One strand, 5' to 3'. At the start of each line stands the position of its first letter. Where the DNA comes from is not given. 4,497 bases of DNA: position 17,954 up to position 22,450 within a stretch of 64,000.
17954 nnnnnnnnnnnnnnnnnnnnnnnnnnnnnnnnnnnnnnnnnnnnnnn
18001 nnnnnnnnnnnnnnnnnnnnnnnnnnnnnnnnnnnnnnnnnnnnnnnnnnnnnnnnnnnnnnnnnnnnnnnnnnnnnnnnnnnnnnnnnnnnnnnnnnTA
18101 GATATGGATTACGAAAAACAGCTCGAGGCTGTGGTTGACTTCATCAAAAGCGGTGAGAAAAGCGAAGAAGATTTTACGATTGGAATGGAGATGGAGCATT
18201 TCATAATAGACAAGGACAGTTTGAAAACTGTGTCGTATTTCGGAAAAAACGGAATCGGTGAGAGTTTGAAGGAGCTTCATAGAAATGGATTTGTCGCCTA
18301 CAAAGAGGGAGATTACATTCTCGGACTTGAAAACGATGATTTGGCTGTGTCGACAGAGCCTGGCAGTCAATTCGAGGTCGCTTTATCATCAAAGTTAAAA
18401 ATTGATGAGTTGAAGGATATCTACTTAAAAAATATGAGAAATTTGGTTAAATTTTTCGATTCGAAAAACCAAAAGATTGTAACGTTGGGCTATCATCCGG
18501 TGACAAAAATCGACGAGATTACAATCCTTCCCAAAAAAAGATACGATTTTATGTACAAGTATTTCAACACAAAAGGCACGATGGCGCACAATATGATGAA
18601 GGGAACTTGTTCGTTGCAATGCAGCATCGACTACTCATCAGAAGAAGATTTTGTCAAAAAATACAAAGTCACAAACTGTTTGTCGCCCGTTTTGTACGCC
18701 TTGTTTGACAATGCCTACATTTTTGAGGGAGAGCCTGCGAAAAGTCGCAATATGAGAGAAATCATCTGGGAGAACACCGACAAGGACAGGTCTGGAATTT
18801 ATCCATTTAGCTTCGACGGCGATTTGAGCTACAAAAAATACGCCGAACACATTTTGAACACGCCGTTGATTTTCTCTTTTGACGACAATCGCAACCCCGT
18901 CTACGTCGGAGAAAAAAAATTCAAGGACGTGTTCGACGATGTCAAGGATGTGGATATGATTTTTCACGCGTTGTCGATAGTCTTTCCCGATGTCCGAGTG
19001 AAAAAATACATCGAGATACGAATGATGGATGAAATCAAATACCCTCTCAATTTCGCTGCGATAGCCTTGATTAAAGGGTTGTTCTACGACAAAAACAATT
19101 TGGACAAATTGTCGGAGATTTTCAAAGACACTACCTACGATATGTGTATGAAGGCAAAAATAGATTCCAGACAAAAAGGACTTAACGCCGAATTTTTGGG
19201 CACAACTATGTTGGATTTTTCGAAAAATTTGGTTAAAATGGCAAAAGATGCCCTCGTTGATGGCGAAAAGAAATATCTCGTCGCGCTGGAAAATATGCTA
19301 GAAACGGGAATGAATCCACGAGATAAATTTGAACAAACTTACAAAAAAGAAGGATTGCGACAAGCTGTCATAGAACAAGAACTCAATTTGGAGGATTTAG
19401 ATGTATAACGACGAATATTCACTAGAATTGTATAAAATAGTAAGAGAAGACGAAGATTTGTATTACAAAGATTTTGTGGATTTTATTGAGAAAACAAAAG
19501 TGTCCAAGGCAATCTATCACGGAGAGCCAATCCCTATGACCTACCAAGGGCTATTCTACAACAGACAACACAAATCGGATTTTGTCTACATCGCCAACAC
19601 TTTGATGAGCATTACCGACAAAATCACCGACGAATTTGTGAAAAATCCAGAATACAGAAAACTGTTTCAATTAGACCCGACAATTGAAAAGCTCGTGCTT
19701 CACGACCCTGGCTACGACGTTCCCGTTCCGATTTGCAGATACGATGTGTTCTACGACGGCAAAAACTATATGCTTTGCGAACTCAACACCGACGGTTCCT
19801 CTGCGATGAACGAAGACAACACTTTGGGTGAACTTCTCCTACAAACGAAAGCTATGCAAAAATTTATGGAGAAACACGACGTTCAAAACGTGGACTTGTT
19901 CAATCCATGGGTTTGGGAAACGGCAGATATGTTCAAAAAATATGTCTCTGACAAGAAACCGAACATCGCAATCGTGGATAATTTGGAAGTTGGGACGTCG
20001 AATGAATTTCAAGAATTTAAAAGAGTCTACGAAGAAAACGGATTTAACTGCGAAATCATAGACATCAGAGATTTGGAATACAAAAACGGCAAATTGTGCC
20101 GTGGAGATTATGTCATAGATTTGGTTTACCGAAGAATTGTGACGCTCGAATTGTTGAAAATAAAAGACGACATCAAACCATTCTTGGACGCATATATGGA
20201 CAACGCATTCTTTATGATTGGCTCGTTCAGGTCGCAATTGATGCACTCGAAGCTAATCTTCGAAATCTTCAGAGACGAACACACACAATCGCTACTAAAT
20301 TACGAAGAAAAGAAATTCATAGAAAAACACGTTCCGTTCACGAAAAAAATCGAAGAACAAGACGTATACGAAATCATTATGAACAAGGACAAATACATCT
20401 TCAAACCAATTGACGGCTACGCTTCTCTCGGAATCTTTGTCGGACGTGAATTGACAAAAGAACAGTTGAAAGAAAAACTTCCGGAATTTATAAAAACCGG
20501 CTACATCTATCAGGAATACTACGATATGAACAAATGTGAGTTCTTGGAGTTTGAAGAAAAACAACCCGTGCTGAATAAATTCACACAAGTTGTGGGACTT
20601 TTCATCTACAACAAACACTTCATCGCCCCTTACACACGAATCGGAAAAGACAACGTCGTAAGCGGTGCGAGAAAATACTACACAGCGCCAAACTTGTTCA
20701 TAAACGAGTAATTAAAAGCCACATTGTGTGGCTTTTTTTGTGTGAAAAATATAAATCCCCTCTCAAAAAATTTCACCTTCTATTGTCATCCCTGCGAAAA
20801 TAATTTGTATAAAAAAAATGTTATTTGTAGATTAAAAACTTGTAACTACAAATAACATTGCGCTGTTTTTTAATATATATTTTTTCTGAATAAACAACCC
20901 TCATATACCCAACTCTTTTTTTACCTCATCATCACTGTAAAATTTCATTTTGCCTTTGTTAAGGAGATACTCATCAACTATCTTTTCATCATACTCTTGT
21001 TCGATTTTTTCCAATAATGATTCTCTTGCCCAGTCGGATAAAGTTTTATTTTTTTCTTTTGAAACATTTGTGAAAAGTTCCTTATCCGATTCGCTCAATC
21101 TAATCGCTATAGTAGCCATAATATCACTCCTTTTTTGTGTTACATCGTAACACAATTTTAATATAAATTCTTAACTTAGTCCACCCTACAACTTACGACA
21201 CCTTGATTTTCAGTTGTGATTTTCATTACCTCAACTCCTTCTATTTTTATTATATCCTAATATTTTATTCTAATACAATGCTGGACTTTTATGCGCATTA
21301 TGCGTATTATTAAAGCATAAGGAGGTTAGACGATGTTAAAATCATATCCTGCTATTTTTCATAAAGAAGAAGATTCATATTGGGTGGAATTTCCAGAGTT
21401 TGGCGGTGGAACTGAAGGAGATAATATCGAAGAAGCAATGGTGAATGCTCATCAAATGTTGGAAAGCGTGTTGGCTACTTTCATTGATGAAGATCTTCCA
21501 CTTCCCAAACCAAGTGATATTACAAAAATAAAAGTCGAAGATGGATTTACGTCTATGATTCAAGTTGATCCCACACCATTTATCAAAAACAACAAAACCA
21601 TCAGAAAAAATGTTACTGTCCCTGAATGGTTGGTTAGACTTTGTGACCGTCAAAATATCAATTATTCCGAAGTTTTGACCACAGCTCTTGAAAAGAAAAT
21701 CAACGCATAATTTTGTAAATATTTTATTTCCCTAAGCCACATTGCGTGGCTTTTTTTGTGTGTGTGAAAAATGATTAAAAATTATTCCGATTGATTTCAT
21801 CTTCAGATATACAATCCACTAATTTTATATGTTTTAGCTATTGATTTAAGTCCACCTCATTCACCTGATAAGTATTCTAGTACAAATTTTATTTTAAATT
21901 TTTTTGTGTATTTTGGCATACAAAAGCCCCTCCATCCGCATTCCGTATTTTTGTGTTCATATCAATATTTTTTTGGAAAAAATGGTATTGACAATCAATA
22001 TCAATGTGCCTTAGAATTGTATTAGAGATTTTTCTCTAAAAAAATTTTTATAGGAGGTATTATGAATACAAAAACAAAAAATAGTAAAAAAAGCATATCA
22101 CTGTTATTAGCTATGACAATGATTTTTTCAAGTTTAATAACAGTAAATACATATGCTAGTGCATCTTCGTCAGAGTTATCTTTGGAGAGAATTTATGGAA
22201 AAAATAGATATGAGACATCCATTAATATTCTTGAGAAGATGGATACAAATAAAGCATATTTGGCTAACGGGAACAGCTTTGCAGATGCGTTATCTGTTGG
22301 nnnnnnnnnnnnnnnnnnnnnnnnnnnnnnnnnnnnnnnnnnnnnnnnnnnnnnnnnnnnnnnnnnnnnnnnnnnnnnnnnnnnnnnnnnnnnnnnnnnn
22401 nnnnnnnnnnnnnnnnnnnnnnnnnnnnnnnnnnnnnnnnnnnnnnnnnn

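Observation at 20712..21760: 1-kb islet with two divergent toxin-less antitoxin genes, flanked by a duplicated terminator sequence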

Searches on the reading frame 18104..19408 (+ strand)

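Call 5: search_protein_families(library=pfam, proteins=[window:18104-19408:+], max_evalue=0.01)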
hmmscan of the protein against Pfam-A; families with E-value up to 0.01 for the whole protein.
window:18104-19408:+ (434 aa): 1 family
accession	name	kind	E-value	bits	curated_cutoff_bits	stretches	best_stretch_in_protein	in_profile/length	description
PF04107.18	GCS2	-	2.7e-31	109.4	21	1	45-318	3-265/291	Glutamate-cysteine ligase family 2(GCS2)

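Call 8: search_protein_families(library=ncbifam, proteins=[window:18104-19408:+], max_evalue=0.01)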
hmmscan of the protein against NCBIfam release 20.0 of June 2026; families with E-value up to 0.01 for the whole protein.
window:18104-19408:+ (434 aa): 6 families
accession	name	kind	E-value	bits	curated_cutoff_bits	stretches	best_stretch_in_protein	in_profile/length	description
TIGR01436.1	glu_cys_lig_pln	equivalog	4e-76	256.2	463.15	1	7-418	5-434/446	glutamate--cysteine ligase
TIGR03444.1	EgtA_Cys_ligase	equivalog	3.7e-24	85.3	370.8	1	25-340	14-330/390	ergothioneine biosynthesis glutamate--cysteine ligase EgtA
NF010039.0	PRK13515.1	equivalog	7.5e-10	38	371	1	88-256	55-215/378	carboxylate-amine ligase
TIGR02050.1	gshA_cyan_rel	subfamily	3.2e-05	23.5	176.4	1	88-253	45-202/287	YbdK family carboxylate-amine ligase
NF010041.0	PRK13517.1-1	subfamily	3.2e-05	23.3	332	1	25-253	6-207/368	glutamate--cysteine ligase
NF010043.0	PRK13517.1-3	equivalog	0.0013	17.6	409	0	88-253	59-216/381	glutamate--cysteine ligase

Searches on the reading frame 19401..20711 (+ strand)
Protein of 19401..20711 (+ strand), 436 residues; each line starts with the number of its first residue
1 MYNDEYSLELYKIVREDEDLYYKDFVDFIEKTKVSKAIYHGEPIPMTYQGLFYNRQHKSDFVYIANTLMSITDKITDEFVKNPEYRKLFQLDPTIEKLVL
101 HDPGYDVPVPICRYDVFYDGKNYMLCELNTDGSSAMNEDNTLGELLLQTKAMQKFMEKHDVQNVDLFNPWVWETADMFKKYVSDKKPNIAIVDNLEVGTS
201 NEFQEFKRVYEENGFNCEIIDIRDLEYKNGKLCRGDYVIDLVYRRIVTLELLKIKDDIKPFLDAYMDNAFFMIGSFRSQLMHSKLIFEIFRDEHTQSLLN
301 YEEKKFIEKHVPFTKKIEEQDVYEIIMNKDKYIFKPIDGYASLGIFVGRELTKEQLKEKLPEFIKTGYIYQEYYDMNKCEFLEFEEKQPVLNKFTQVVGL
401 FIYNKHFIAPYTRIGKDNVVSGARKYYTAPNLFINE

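Call 5: search_protein_families(library=pfam, proteins=[window:19401-20711:+], max_evalue=0.01)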
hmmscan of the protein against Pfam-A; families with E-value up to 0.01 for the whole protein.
window:19401-20711:+ (436 aa): 1 family
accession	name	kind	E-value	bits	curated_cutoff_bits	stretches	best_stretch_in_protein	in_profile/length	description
PF14403.11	CP_ATPgrasp_2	-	0.00034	20.1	32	1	151-395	108-356/374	Circularly permuted ATP-grasp type 2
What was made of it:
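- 19401..20711 (+): Conserved left flank: ATP-grasp-like ligase gene ('gshB-like'), last gene of the ybaK / GCS2-ligase / ATP-grasp operon. Pfam hit CP_ATPgrasp_2 is weak and below threshold (call 5).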

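Call 8: search_protein_families(library=ncbifam, proteins=[window:19401-20711:+], max_evalue=0.01)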
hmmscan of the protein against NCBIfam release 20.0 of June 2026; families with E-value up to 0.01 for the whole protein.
window:19401-20711:+ (436 aa): 0 families

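Call 9: find_encoding_contigs(protein=window:19401-20711:+, flank=6000, max_places=10)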
Protein window:19401-20711:+ (436 aa): 7 contigs read that carry it; 3 places shown.
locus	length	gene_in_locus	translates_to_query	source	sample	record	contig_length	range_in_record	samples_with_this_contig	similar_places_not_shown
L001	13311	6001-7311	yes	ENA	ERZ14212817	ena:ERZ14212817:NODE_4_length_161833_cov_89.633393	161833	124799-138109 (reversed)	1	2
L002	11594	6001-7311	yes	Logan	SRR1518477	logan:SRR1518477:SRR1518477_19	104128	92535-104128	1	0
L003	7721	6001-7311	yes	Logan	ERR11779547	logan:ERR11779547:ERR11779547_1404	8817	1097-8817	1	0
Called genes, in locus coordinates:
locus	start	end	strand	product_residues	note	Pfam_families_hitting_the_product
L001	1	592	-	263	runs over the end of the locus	PF01156:IU_nuc_hydro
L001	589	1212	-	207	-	PF00005:ABC_tran, PF13304:AAA_21 (weak)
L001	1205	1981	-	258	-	PF00528:BPD_transp_1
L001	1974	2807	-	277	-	PF00528:BPD_transp_1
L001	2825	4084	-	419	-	PF13416:SBP_bac_8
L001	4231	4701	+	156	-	PF04073:tRNA_edit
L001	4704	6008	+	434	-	PF04107:GCS2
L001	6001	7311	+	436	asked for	-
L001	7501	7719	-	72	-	PF19807:DUF6290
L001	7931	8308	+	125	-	PF15970:HicB-like_2, PF15919:HicB_lk_antitox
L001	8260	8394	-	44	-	-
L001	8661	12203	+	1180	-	-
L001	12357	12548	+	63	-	-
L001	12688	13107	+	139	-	PF00383:dCMP_cyt_deam_1, PF14437:MafB19-deam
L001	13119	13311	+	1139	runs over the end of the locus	PF00289:Biotin_carb_N, PF02222:ATP-grasp, PF02786:CPSase_L_D2, PF07478:Dala_Dala_lig_C, PF02785:Biotin_carb_C, PF00682:HMGL-like, PF02436:PYC_OADA, PF00364:Biotin_lipoyl, +1 more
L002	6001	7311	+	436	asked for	-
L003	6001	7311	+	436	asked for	-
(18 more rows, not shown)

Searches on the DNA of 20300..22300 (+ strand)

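Call 48: search_dna_similar(query=window:20700-21780:+, collection=plasmids, mode=distant, max_rows=15)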
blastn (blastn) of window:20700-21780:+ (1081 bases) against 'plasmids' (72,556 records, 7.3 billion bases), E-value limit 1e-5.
Records with a match: 6; places in all: 6; records where one place covers at least 80% of the query: 0.
Best place of each record, by identity: 60-80% 6.
By first word of the organism name: Streptococcus 4; Finegoldia 2.
By predicted mobility (MOB-suite, as given by PLSDB): non-mobilizable 4; mobilizable 2.
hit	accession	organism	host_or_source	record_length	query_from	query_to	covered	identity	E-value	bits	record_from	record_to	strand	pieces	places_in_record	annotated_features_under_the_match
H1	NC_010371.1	Finegoldia magna ATCC 29328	-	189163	96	446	32%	76.5%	6e-67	262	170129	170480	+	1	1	type II toxin-antitoxin system RelB family antitoxin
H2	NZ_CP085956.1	Finegoldia magna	-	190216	96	446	32%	76.5%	6e-67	262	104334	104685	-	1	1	type II toxin-antitoxin system RelB family antitoxin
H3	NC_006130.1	Streptococcus pyogenes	-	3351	618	765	14%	73.5%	1e-13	86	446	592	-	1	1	type II toxin-antitoxin system HicB family antitoxin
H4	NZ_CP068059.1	Streptococcus dysgalactiae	-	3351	618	765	14%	73.5%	1e-13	86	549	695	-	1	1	type II toxin-antitoxin system HicB family antitoxin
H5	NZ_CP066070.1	Streptococcus dysgalactiae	-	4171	623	768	14%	71.2%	2e-9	72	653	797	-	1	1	hypothetical protein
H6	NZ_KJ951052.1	Streptococcus dysgalactiae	Homo sapiens,throat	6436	623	768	14%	71.2%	2e-9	72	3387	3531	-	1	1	type II toxin-antitoxin system HicB family antitoxin | hypothetical protein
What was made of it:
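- Tried and rejected: The plasmid search hit only relB and hicB homologues, not T (call 48).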

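Call 49: get_annotated_region(hit=H1, flank=4000)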
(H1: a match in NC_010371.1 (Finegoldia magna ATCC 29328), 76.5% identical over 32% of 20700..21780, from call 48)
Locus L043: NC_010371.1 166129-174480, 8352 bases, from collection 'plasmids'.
description: Finegoldia magna ATCC 29328 plasmid pFMC, complete sequence
organism: Finegoldia magna ATCC 29328 (NCBI taxid 334413)
taxonomy: Bacteria; Bacillota; Tissierellia; Tissierellales; Peptoniphilaceae; Finegoldia; Finegoldia magna; Finegoldia magna ATCC 29328
host: -; source: -; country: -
typing (MOB-suite, as given by PLSDB): mobilizable; replicon rep_cluster_1411; relaxase MOBP
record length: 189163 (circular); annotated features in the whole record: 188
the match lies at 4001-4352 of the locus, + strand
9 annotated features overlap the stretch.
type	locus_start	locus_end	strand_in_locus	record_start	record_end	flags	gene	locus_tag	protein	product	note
CDS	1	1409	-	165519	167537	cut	-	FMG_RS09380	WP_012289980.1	DNA topoisomerase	GO:0006265 - DNA topological change [Evidence IEA]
CDS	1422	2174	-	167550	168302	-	-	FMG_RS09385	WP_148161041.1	hypothetical protein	-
CDS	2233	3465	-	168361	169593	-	iscB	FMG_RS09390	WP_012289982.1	RNA-guided endonuclease IscB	-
CDS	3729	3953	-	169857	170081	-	-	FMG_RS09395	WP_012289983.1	hypothetical protein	-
CDS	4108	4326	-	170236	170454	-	-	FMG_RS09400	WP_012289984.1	type II toxin-antitoxin system RelB family antitoxin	-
CDS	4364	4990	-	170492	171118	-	-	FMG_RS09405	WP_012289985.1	nuclease-related domain-containing protein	-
CDS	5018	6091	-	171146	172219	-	-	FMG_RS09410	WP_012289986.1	hypothetical protein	-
CDS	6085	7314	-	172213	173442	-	-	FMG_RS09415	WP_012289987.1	hypothetical protein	-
CDS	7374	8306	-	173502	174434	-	-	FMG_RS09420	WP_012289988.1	hypothetical protein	-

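Call 50: get_annotated_region(hit=H3, flank=2000)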
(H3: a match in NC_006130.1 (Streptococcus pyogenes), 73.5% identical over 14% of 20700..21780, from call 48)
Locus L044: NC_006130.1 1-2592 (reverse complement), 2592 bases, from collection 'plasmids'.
description: Streptococcus pyogenes plasmid pDN571, complete sequence
organism: Streptococcus pyogenes (NCBI taxid 1314)
taxonomy: Bacteria; Bacillota; Bacilli; Lactobacillales; Streptococcaceae; Streptococcus; Streptococcus pyogenes
host: -; source: -; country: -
typing (MOB-suite, as given by PLSDB): non-mobilizable; replicon rep_cluster_2082
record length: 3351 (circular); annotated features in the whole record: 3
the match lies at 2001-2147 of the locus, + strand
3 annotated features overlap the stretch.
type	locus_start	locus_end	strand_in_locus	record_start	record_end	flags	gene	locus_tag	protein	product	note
CDS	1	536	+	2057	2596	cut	-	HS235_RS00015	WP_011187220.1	hypothetical protein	-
CDS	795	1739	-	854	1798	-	-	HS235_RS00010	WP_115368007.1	protein rep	-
CDS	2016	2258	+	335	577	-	-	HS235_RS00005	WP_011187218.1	type II toxin-antitoxin system HicB family antitoxin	-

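Call 65: search_rna_families(source=window, start=20300, end=22300, threshold=evalue, max_evalue=1)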
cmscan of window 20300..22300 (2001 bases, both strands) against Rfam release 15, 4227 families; matches with E-value up to 1: 0.
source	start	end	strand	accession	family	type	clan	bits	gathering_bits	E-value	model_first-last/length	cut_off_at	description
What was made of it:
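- Tried and rejected: None at E <= 1 (call 65).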

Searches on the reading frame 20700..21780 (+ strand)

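Call 66: search_protein_families(library=pfam, proteins=[L043:4108-4326:-], max_evalue=0.001)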
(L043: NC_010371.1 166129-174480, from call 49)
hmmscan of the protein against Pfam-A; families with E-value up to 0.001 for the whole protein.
L043:4108-4326:- (72 aa): 2 families
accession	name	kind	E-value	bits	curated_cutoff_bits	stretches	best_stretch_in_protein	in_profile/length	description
PF19807.5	DUF6290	-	4.5e-24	84.9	27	1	1-70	1-72/72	Family of unknown function (DUF6290)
PF21983.2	NikA-like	-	1.4e-05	25.5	27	1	3-46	6-50/72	Mobilization protein NikA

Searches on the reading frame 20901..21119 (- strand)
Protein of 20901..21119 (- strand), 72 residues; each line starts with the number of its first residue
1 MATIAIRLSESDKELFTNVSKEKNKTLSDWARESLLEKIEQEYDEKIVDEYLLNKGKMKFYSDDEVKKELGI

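Call 5: search_protein_families(library=pfam, proteins=[window:20901-21119:-], max_evalue=0.01)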
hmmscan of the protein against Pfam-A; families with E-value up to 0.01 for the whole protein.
window:20901-21119:- (72 aa): 2 families
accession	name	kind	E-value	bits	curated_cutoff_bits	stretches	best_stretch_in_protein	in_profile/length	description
PF19807.5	DUF6290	-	3.8e-24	85.1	27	1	1-70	1-72/72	Family of unknown function (DUF6290)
PF21983.2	NikA-like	-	0.00062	20.3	27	1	3-50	6-57/72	Mobilization protein NikA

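Call 8: search_protein_families(library=ncbifam, proteins=[window:20901-21119:-], max_evalue=0.01)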
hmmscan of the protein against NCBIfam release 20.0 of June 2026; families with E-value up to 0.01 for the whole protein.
window:20901-21119:- (72 aa): 2 families
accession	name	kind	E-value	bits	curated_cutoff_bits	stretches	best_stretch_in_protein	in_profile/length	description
NF046040.1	RelB_antitoxin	equivalog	3.4e-18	65.7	50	1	4-71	1-69/69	type II toxin-antitoxin system RelB family antitoxin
NF048017.1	antitoxin_RelB_like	equivalog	4e-05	23.7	50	1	7-71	1-67/70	type II toxin-antitoxin system RelB family antitoxin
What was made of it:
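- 20901..21119 (-): relB-type (DUF6290, ribbon-helix-helix) antitoxin gene, intact, 72 aa. Calls 5 and 8.
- Checked: The minus-strand ORF 20901-21119 (72 aa) matches Pfam DUF6290 (E 3.8e-24) and NCBIfam RelB antitoxin NF046040 (E 3.4e-18, above the cut-off) (calls 5, 8).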

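Call 11: find_encoding_contigs(protein=window:20901-21119:-, flank=6000, max_places=10)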
Protein window:20901-21119:- (72 aa): 3 contigs read that carry it; 1 place shown.
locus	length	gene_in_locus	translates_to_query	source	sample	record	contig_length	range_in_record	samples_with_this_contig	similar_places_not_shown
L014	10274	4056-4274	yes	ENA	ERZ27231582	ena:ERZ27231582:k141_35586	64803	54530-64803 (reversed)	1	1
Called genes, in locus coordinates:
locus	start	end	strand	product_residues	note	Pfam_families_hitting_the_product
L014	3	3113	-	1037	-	?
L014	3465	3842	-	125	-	PF15970:HicB-like_2, PF15919:HicB_lk_antitox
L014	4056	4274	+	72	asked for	PF19807:DUF6290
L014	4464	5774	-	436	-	-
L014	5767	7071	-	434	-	PF04107:GCS2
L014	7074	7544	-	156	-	PF04073:tRNA_edit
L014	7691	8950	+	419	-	PF13416:SBP_bac_8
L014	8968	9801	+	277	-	PF00528:BPD_transp_1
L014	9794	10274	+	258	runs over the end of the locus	PF00528:BPD_transp_1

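Call 58: search_solved_structures(query=window:20904-21119:-, max_evalue=0.1, show_alignments=1)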
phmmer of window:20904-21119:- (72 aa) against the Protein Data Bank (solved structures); distinct sequences matched with E-value up to 0.1: 2.
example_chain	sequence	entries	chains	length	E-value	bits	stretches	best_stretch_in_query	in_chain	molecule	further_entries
1cza_N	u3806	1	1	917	0.085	16.8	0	34-60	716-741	HEXOKINASE TYPE I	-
1dgk_N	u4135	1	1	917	0.085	16.8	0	34-60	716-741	HEXOKINASE TYPE I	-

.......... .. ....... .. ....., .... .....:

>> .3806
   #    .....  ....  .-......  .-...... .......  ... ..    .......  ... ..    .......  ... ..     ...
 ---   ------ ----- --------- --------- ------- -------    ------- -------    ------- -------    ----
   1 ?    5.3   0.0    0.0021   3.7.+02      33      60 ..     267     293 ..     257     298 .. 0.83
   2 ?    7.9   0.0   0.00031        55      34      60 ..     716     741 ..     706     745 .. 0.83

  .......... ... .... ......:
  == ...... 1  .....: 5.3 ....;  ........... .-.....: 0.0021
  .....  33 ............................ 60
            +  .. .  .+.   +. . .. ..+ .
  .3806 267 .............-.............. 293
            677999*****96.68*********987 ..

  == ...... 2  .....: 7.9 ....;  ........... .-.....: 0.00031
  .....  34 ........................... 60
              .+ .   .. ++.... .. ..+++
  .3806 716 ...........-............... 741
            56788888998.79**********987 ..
